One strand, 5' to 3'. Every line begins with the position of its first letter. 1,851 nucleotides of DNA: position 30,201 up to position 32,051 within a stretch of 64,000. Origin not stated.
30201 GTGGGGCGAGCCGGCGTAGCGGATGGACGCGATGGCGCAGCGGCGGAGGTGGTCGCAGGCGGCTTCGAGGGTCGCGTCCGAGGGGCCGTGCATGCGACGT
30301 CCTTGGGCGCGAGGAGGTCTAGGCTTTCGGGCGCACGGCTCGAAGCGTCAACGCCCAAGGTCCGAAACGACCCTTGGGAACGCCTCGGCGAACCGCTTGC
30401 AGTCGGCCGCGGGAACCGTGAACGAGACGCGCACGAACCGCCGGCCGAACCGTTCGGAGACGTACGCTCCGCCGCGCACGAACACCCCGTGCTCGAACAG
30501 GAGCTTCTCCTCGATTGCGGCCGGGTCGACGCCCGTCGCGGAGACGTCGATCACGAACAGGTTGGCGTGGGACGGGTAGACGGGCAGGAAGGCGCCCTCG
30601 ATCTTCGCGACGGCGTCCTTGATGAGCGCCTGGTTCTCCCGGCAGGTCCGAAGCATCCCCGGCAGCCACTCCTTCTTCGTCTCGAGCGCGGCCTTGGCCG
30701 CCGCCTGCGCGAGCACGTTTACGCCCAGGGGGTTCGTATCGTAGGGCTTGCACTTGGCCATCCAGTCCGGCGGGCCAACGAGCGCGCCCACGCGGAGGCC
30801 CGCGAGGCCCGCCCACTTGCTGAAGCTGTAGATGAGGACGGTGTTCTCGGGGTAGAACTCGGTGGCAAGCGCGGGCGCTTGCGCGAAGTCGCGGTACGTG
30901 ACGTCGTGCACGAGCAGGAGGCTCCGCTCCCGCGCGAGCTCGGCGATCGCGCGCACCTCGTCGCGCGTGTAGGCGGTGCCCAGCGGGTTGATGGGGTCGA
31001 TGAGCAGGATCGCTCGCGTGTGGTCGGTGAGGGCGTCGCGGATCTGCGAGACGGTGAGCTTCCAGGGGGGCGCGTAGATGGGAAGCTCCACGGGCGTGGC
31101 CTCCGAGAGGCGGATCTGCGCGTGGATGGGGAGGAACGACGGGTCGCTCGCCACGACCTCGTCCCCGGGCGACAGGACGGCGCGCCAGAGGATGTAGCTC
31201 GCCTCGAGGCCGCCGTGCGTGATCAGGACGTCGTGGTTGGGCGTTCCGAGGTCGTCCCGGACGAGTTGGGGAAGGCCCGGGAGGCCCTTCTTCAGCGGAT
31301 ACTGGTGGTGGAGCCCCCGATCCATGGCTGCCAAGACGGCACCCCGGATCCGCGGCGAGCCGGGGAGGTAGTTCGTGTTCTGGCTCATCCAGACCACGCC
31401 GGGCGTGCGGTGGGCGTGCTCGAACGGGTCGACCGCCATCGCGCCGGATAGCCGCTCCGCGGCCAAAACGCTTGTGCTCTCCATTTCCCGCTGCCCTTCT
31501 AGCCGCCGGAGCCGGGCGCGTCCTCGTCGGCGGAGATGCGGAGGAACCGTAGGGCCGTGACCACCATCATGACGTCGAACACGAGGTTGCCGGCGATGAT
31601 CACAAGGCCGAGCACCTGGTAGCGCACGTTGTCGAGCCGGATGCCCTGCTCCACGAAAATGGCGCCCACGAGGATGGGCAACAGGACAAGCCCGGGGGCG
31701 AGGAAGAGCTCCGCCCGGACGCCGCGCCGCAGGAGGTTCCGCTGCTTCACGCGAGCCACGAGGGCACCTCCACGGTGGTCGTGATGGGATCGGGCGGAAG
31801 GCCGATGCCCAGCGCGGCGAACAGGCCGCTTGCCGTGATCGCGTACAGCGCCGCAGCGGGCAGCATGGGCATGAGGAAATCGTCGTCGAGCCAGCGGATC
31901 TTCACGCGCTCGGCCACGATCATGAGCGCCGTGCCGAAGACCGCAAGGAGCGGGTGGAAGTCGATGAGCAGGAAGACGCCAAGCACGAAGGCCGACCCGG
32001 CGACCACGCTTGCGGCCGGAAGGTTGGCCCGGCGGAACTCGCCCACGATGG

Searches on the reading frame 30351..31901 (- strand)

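Call 53: search_protein_families(library=pfam, proteins=[window:30351-31901:-], max_evalue=0.00001)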
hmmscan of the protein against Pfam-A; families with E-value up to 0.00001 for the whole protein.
window:30351-31901:- (517 aa): 2 families
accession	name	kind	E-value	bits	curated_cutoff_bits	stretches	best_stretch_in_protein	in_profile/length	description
PF00155.27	Aminotran_1_2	-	1e-42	147.1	19.7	1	169-508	3-361/361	Aminotransferase class I and II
PF01041.23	DegT_DnrJ_EryC1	-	1.8e-06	27.9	19.8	1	243-334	61-146/360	DegT/DnrJ/EryC1/StrS aminotransferase family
